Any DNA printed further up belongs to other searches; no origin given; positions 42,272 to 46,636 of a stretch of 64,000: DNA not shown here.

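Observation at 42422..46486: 1354-aa internally duplicated envelope protein of no recognisable family sitting where nlpD(-rpoS) normally follows surE-pcm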

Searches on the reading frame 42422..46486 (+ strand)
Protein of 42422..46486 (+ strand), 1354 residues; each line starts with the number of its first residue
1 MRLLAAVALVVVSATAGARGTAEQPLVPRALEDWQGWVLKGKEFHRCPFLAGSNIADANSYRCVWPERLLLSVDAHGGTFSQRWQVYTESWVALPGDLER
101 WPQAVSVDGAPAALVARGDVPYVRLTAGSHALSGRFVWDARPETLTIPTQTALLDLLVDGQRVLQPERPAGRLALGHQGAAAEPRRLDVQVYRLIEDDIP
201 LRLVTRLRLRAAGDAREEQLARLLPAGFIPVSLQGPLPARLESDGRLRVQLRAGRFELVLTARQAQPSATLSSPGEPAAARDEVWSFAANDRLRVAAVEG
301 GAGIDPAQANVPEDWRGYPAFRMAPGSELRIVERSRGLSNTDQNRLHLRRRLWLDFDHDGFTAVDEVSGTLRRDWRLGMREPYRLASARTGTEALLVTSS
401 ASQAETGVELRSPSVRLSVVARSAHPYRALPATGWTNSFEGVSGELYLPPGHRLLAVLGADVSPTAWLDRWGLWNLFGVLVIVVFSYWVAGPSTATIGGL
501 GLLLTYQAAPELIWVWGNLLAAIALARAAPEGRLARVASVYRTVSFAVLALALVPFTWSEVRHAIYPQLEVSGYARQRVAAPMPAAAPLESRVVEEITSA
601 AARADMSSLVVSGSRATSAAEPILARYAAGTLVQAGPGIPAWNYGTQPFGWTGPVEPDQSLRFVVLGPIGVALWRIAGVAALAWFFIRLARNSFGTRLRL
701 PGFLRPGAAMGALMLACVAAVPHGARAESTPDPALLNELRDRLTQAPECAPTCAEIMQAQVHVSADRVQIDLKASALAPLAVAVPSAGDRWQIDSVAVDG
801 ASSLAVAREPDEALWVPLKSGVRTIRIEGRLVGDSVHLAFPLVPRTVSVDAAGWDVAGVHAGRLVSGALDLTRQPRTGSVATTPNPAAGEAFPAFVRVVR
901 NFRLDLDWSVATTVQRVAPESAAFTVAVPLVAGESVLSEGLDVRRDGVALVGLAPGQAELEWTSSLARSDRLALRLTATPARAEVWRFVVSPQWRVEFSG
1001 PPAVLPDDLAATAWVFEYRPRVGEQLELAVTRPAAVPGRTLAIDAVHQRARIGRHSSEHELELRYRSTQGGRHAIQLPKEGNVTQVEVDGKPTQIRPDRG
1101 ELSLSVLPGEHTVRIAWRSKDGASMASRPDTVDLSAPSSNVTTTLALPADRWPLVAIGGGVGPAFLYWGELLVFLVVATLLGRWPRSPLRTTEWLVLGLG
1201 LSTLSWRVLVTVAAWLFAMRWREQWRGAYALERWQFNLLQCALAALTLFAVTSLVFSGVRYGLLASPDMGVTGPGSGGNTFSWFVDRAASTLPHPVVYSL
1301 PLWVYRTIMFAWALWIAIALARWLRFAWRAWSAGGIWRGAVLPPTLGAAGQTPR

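Call 4: search_protein_families(library=pfam, proteins=[window:42422-46486:+], max_evalue=0.01)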
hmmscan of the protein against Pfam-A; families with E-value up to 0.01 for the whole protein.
window:42422-46486:+ (1354 aa): 0 families

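Call 5: search_protein_families(library=ncbifam, proteins=[window:42422-46486:+], max_evalue=0.01)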
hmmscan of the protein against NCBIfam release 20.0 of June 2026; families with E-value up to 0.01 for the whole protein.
window:42422-46486:+ (1354 aa): 0 families

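Call 7: search_solved_structures(query=window:42422-46486:+, max_evalue=1)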
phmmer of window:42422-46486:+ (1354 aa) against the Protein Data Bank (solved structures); distinct sequences matched with E-value up to 1: 1.
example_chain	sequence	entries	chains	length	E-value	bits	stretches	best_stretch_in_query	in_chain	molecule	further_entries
7y7b_e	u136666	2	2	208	0.41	11.3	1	597-733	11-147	ACPI-11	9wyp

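Call 8: find_homologous_proteins(query=window:42422-46486:+)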
Query window:42422-46486:+ (1354 aa): 940 proteins with E <= 0.001 among 8000 candidates; the best 120 are listed.
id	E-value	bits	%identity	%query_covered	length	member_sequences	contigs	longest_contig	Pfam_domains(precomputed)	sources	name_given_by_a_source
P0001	0.0e+0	3007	100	100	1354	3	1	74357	-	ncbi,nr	ncbi:MAG TPA: hypothetical protein VMO54_05345 [Steroidobacteraceae bacterium]|nr:hypothetical prote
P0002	0.0e+0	2805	93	100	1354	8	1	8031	-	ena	-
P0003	0.0e+0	2767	92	100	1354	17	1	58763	-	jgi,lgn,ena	-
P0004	0.0e+0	2745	92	98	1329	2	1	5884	-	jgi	jgi:hypothetical protein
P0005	0.0e+0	2665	89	98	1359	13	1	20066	-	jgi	-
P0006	0.0e+0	2641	87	100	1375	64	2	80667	-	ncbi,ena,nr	ncbi:MAG: hypothetical protein E6K36_11220 [Gammaproteobacteria bacterium]|nr:MAG: hypothetical prot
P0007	0.0e+0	2569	85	99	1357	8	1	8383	-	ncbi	-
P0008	0.0e+0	2567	85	99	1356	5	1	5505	-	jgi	-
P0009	0.0e+0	2566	85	99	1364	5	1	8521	-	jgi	jgi:hypothetical protein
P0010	0.0e+0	2565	86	98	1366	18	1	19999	-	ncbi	-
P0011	0.0e+0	2548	84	99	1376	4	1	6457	-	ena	-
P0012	0.0e+0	2543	84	100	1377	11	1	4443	-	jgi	jgi:hypothetical protein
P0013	0.0e+0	2366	79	100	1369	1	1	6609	-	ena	-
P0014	0.0e+0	2341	86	90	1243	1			-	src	-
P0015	0.0e+0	2185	91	80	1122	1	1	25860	-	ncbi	-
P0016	0.0e+0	2176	74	98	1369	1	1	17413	-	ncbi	-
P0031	0.0e+0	1802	62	99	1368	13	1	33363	-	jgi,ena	-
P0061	0.0e+0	1571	57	98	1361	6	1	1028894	-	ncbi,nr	ncbi:MAG: hypothetical protein IPI06_10905 [Gammaproteobacteria bacterium]|nr:hypothetical protein [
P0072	0.0e+0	1542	55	97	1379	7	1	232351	-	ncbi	-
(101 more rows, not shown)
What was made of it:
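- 42422..46486 (+): Whole ORF, 1354 codons plus stop: two-module inner-membrane protein of an undescribed family. A 100% identical protein is annotated hypothetical in a Steroidobacteraceae MAG, with 940 word-sharing homologues (call 8).
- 940 word-sharing homologues (call 8).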

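Call 25: find_encoding_contigs(protein=P0061, flank=8000, max_places=2)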
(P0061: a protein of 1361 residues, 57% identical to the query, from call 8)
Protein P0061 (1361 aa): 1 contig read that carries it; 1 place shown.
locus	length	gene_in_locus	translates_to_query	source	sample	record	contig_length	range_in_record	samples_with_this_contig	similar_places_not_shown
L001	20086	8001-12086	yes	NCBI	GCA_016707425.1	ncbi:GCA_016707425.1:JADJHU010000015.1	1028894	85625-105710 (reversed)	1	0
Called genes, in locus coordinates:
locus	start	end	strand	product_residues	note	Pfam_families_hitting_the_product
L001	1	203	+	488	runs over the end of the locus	PF00072:Response_reg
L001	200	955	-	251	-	PF03009:GDPD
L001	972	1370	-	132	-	PF04519:Bactofilin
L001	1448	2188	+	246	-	PF05036:SPOR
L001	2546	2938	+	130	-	PF12840:HTH_20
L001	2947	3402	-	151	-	PF21352:Zn_ribbon_Thio2, PF00085:Thioredoxin, PF13098:Thioredoxin_2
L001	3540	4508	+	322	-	PF00226:DnaJ, PF01556:DnaJ_C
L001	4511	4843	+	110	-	PF13591:MerR_2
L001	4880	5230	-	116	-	PF03795:YCII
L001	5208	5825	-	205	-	PF06041:DUF924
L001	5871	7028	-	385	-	PF07995:GSDH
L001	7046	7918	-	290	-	PF02678:Pirin, PF05726:Pirin_C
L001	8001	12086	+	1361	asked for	-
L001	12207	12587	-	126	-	-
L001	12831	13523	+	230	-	PF07690:MFS_1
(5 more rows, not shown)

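Call 26: find_encoding_contigs(protein=P0072, flank=8000, max_places=2)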
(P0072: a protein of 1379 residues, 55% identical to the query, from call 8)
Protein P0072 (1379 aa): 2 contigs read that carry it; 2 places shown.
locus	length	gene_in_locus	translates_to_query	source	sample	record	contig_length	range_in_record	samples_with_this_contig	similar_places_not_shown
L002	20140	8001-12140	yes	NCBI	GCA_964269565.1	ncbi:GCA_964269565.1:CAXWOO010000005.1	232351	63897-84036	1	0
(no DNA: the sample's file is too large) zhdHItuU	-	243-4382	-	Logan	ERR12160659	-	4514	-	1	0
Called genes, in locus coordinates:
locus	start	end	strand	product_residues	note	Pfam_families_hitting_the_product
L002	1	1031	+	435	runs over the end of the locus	PF00512:HisKA, PF02518:HATPase_c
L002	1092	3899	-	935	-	PF17900:Peptidase_M1_N, PF01433:Peptidase_M1, PF11838:ERAP1_C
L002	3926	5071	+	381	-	PF01717:Meth_synt_2 (weak)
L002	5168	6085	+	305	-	PF00226:DnaJ, PF01556:DnaJ_C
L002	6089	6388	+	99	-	PF13591:MerR_2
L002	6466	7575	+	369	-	PF00795:CN_hydrolase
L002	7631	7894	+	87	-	PF11730:DUF3297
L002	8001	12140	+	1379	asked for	-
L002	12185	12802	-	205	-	PF08712:Nfu_N, PF01106:NifU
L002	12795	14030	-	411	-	PF09140:MipZ (weak), PF10609:ParA, PF13614:AAA_31, PF01656:CbiA, PF06155:GBBH-like_N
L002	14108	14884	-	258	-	PF00756:Esterase, PF12146:Hydrolase_4 (weak), PF00326:Peptidase_S9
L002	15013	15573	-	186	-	PF04343:DUF488, PF22751:DUF488-N3a (weak)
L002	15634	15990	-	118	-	PF04343:DUF488, PF22751:DUF488-N3a, PF22752:DUF488-N3i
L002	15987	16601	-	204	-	PF03167:UDG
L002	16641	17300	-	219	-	PF00106:adh_short, PF13561:adh_short_C2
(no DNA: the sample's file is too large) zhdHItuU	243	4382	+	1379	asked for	-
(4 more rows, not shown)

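Call 31: search_protein_families(library=padloc, proteins=[window:42422-46486:+], max_evalue=1)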
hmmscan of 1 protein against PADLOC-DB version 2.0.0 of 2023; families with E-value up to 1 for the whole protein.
window:42422-46486:+ (1354 aa): 0 families

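Call 38: search_protein_representatives(protein=window:42422-46021:+)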
Query: 1200 residues. Proteins with E-value up to 0.001 (for the whole library): 3322; up to 1e-10: 2641; up to 1e-30: 1706. The best 150 are listed.
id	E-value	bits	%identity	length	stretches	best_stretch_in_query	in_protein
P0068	0.0e+00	1353.8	56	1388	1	8-1200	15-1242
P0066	0.0e+00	1319.3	54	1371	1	7-1200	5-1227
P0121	0.0e+00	1160.0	48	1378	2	24-601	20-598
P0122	8.6e-295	997.4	47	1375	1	21-1200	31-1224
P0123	1.8e-285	966.6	45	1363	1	17-1200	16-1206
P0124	7.8e-285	964.5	45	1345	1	11-1200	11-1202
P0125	6.7e-280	948.1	44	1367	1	3-1200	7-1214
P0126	1.7e-274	930.2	52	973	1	11-897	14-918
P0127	3.4e-274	929.2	42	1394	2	8-573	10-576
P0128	5.2e-273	925.3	44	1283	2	13-573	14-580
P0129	4.5e-266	902.3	41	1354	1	9-1200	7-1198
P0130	5.4e-264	895.4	43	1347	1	16-1200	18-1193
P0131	6.5e-264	895.2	43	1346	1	8-1200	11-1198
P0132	1.1e-258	877.9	44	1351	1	15-1200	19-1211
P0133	9.8e-255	864.8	46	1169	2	3-602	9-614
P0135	1.3e-249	847.9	42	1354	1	2-1200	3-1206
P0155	7.5e-214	729.4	34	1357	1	22-1200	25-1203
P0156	2.1e-212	724.6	37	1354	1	3-1200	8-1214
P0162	7.9e-210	716.1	34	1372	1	13-1200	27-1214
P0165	1.2e-207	708.8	33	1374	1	26-1199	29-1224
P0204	5.4e-196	670.2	33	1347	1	25-1200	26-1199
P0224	1.8e-192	658.5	33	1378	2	23-572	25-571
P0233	5.2e-191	653.7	32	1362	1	19-1200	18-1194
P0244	1.9e-189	648.5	33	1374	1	19-1200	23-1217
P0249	9.5e-189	646.2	33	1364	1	25-1200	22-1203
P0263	3.3e-187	641.1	32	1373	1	7-1200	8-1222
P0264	3.7e-187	640.9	31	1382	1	1-1200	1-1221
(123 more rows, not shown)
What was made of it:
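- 42422..46486 (+): 3,322 representatives at 50% clustering (call 38).
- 3,322 representatives at 50% clustering; nearly all of the best 150 are full-length, down to 31% identity (call 38).
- Tried and rejected: The shorter hits look like contig-end fragments (call 38).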

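Call 41: search_solved_structures(query=A3, max_evalue=10)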
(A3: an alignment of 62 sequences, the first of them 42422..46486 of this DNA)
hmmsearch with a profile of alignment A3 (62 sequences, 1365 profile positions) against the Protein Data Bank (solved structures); distinct sequences matched with E-value up to 10: 0.
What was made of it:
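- Tried and rejected: A 62-sequence profile gave no hit at E up to 10 (calls 7, 41).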

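Call 46: search_protein_families(library=pfam, alignment_id=A4, max_evalue=0.1)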
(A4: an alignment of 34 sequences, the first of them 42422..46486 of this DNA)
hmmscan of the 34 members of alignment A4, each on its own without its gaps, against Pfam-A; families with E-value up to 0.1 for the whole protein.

A. member 1, window:42422-46486:+ (1354 aa): 0 families

B. families by the number of members that match (of 34 scanned): 6 families
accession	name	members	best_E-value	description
PF06832.18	BiPBP_C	4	0.0032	Penicillin-Binding Protein C-terminus Family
PF12279.13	DUF3619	1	0.0044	Protein of unknown function (DUF3619)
PF10715.16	REGB_T4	1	0.026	T4-page Endoribonuclease RegB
PF07074.17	TRAP-gamma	1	0.032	Translocon-associated protein, gamma subunit (TRAP-gamma)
PF07703.20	A2M_BRD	1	0.067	Alpha-2-macroglobulin bait region domain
PF21403.4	OTU1_UBXL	1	0.079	OTU1, UBXL domain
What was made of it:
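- Closest known: BiPBP_C / macroglobulin-type Ig-like sandwiches. Same: P-G-x-H-x-V motif of domains A and C gives weak hits in 4 of 34 distant members (best E 0.0032, call 46).
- Tried and rejected: A Pfam scan of 34 distant members gave only four sub-threshold BiPBP_C hits (call 46).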

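Call 47: find_related_loci(query=A5, collection=genome_contigs, flank=8000)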
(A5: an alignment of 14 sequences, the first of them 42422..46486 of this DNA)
Query A5 (1354 aa) in genome_contigs; peptide patterns used: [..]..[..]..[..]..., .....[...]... (x = any residue, [..] = any of these).
234 stretches matched a pattern; 228 encode a relative of the query (tblastn E <= 1e-3); the best 80 are kept; 80 distinct loci.
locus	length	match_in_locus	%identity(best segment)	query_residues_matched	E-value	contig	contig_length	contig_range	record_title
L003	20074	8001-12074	58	27-1354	0e+0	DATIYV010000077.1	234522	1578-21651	MAG TPA_asm: Steroidobacteraceae bacterium isolate SMAG_U15284 k141_705468, whole genome shotgun sequence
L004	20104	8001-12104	55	1-1354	0e+0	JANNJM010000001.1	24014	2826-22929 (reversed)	MAG: Gammaproteobacteria bacterium isolate SOY_4_C_metabat_98 SOY_4_C_k141_2851409, whole genome shotgun sequence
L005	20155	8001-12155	53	6-1354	0e+0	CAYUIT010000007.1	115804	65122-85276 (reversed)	MAG TPA_asm: uncultured Steroidobacteraceae bacterium isolate binchicken_co214_79 genome assembly, contig: NODE_76_lengt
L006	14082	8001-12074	53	10-1342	0e+0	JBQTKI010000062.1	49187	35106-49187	MAG: Gammaproteobacteria bacterium isolate SAR67 c_000000310919, whole genome shotgun sequence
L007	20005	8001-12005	53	18-1353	0e+0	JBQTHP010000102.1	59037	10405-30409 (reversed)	MAG: Gammaproteobacteria bacterium isolate SAR13 c_000000226788, whole genome shotgun sequence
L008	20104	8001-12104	52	5-1338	0e+0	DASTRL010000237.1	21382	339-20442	MAG TPA_asm: Steroidobacteraceae bacterium isolate SMAG_U2251 k141_1492757, whole genome shotgun sequence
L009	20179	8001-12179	52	1-1354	0e+0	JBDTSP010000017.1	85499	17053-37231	MAG: Pseudomonadota bacterium isolate cluster3_bin.274 NODE_507_length_85499_cov_23.703455, whole genome shotgun sequenc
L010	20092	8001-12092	54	7-1342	0e+0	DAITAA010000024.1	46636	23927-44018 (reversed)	MAG TPA_asm: Steroidobacteraceae bacterium isolate CTOTU26092 NODE_191_length_46636_cov_10.992594, whole genome shotgun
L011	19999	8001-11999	54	24-1338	0e+0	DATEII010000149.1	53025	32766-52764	MAG TPA_asm: Steroidobacteraceae bacterium isolate SMAG_U8833 k141_2250033, whole genome shotgun sequence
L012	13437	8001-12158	52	4-1338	0e+0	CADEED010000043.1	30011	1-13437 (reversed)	MAG: uncultured proteobacterium isolate Proteobacteria sp. RBC052 genome assembly, contig: MAG052_43, whole genome shotg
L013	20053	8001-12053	52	22-1340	0e+0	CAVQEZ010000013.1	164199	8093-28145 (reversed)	MAG: uncultured proteobacterium isolate MFD09206.bin.2.185 genome assembly, contig: contig_3208, whole genome shotgun se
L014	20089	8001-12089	52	24-1339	0e+0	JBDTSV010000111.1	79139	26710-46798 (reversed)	MAG: Pseudomonadota bacterium isolate cluster3_bin.28 NODE_608_length_79139_cov_7.343369, whole genome shotgun sequence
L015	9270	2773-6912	52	1-1341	0e+0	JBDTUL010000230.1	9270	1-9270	MAG: Gammaproteobacteria bacterium isolate cluster3_bin.43 NODE_35115_length_9270_cov_5.029083, whole genome shotgun seq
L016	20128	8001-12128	51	24-1340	0e+0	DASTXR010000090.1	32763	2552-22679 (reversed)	MAG TPA_asm: Steroidobacteraceae bacterium isolate SMAG_U2420 k141_1292385, whole genome shotgun sequence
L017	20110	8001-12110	50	21-1338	0e+0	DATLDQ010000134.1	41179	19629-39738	MAG TPA_asm: Steroidobacteraceae bacterium isolate SMAG_U14354 k141_9556680, whole genome shotgun sequence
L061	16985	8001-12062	92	1-1354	0e+0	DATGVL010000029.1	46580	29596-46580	MAG TPA_asm: Steroidobacteraceae bacterium isolate SMAG_U10555 k141_1222510, whole genome shotgun sequence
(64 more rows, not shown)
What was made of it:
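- Tried and rejected: The successful scan used narrow patterns, so it over-represents Steroidobacteraceae (call 47).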
